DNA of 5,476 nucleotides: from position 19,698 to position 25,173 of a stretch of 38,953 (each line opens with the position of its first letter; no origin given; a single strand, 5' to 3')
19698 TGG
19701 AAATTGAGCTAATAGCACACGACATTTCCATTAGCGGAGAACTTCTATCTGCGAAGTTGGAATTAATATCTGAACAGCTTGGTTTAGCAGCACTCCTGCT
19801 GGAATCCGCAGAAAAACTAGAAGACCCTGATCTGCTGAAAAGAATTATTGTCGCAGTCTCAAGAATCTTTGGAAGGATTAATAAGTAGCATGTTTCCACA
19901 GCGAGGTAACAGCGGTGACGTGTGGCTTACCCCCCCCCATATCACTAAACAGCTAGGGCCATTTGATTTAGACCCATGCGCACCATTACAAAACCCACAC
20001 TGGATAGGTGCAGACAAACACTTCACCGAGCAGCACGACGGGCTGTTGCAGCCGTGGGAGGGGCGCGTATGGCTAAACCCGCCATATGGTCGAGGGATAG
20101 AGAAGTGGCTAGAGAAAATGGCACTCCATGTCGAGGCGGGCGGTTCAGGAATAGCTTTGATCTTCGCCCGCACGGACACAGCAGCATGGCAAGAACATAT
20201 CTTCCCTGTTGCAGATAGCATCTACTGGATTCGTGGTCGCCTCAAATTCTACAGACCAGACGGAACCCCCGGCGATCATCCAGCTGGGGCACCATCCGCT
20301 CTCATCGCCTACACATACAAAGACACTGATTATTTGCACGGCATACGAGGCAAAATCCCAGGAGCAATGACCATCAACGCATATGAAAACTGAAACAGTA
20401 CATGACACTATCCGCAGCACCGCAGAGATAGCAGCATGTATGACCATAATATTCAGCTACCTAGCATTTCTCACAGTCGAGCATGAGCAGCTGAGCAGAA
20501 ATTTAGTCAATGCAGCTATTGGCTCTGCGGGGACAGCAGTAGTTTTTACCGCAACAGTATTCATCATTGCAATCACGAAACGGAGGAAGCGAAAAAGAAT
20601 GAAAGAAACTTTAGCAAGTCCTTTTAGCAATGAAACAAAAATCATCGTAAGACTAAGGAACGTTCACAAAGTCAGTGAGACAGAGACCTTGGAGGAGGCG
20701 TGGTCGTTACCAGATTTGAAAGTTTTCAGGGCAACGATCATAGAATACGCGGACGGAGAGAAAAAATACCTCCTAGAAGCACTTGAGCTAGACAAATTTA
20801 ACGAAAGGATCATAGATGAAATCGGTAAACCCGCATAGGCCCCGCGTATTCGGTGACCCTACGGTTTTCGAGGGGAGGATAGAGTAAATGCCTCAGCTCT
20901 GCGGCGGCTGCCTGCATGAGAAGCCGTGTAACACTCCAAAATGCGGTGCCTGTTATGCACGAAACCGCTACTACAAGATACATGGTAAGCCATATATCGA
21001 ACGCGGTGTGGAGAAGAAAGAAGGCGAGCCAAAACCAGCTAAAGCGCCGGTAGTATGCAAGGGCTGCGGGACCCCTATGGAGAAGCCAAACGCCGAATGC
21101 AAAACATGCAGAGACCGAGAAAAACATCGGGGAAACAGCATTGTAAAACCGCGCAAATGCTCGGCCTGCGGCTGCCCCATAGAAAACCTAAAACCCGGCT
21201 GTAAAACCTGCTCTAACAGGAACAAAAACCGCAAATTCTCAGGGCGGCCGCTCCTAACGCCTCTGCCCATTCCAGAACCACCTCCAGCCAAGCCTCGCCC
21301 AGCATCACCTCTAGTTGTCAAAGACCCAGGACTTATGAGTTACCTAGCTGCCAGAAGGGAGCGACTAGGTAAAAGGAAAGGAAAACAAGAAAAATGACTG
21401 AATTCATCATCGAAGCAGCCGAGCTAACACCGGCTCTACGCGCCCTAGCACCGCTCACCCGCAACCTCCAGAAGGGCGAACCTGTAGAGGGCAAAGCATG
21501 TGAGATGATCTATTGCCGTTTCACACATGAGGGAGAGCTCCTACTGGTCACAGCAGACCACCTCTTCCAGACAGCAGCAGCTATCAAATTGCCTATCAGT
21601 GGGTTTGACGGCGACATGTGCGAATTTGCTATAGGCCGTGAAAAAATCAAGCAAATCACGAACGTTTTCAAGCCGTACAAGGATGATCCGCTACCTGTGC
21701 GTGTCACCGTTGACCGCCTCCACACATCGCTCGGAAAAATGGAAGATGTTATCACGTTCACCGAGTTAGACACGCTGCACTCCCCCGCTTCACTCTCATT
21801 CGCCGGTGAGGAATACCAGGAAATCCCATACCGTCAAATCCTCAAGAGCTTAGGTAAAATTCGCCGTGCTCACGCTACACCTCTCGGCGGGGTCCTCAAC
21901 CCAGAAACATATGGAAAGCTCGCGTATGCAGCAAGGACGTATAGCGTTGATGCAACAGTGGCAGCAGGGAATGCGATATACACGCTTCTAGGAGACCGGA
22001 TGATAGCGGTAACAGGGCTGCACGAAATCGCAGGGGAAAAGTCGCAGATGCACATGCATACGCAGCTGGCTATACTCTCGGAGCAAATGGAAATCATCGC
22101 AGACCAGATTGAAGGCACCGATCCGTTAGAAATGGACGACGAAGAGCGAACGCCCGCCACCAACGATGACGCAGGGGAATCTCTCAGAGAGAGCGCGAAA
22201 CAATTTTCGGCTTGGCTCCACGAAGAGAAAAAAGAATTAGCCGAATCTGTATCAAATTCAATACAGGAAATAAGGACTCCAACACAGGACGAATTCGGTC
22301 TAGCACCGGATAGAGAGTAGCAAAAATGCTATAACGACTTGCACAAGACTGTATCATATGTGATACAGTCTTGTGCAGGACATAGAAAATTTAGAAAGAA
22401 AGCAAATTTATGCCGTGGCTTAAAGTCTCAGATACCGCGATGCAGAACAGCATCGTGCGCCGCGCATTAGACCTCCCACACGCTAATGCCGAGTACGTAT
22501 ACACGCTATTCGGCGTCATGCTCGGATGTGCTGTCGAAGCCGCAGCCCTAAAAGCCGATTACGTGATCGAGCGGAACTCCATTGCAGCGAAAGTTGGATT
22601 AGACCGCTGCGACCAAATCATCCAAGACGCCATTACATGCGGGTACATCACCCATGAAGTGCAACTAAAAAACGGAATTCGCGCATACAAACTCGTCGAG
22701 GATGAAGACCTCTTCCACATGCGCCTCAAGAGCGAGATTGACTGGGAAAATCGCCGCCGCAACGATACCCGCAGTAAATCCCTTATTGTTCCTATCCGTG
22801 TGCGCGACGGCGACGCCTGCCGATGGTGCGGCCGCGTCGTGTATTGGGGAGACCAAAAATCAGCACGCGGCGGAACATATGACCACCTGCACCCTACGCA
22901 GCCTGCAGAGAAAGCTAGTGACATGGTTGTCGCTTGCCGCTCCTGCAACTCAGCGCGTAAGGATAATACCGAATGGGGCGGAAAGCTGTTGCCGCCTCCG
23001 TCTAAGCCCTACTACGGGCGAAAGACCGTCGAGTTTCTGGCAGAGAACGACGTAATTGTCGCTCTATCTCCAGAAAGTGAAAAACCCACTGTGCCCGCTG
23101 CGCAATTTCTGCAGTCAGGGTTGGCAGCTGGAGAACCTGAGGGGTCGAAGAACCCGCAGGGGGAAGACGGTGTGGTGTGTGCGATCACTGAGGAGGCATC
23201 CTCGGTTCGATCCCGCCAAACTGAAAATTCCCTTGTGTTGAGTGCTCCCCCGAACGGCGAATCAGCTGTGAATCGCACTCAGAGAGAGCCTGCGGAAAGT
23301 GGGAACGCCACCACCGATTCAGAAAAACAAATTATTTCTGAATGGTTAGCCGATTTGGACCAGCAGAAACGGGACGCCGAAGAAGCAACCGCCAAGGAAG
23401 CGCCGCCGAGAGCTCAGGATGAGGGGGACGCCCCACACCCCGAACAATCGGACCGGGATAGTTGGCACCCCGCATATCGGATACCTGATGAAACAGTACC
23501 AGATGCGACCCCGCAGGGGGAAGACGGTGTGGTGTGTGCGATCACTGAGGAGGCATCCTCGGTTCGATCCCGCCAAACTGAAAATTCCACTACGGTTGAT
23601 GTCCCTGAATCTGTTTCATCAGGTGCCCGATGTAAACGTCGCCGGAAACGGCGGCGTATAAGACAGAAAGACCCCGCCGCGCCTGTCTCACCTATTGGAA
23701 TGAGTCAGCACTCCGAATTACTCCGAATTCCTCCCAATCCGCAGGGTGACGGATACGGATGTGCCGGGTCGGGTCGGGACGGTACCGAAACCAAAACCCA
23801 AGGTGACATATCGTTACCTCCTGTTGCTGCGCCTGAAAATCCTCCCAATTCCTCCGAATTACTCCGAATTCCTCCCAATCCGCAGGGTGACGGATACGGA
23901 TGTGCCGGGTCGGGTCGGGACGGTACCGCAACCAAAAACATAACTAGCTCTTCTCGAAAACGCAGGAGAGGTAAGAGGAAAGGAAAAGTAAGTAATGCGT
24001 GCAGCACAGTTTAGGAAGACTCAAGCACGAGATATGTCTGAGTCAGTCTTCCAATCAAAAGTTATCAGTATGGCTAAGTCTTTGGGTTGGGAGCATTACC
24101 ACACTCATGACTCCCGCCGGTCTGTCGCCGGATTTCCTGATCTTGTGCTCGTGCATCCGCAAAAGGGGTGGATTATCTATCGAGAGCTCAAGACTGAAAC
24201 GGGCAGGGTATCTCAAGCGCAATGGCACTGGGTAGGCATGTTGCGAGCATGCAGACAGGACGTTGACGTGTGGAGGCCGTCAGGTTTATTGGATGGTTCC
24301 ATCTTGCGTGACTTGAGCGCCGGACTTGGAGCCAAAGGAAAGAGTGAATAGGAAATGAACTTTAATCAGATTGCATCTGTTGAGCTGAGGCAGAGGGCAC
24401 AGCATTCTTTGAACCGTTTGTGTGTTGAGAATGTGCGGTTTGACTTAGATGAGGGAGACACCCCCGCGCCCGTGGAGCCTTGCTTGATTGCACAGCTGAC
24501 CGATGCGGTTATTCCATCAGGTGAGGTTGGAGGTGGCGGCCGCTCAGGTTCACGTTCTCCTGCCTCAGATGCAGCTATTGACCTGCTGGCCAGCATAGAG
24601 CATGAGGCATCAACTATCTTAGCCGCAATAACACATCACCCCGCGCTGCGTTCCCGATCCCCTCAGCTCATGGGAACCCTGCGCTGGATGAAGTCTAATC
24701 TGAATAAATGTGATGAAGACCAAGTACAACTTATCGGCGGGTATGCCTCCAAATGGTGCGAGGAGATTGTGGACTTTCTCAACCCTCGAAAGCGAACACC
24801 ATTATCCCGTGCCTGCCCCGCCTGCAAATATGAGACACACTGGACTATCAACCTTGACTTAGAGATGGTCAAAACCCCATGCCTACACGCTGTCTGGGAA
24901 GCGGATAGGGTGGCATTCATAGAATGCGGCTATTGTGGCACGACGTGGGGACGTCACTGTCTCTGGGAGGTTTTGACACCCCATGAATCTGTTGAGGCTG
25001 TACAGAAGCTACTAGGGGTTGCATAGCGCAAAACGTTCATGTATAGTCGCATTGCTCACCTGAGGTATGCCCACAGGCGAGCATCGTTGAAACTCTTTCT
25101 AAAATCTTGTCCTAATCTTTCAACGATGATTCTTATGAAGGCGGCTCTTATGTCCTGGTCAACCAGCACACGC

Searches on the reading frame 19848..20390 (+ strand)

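Call 103: search_protein_families(library=pfam, proteins=[window:19848-20390:+], max_evalue=0.001)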
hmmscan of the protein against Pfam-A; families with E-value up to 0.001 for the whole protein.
window:19848-20390:+ (181 aa): 1 family
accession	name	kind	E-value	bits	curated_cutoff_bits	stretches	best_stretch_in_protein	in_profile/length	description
PF05869.16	Dam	-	1.4e-13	51.3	28.1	1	22-137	8-126/169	DNA N-6-adenine-methyltransferase (Dam)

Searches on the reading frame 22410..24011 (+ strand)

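Call 33: search_protein_families(library=pfam, proteins=[window:22410-24011:+], max_evalue=0.01)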
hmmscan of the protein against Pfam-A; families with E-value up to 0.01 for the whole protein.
window:22410-24011:+ (534 aa): 1 family
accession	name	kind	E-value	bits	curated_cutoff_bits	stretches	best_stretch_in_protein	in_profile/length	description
PF16642.10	KCNQ2_u3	-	0.001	20.4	25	1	354-447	4-91/98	Unstructured region on Potassium channel subunit alpha KvLQT2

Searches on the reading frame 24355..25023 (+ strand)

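Call 103: search_protein_families(library=pfam, proteins=[window:24355-25023:+], max_evalue=0.001)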
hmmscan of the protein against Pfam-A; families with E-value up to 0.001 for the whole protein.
window:24355-25023:+ (223 aa): 2 families
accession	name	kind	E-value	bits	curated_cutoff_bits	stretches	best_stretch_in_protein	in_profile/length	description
PF24030.1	DUF7341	-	5.6e-10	40.2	27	1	12-142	6-133/133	Domain of unknown function (DUF7341)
PF24029.1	DUF7340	-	0.0009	19.4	27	0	147-201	2-51/62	Domain of unknown function (DUF7340)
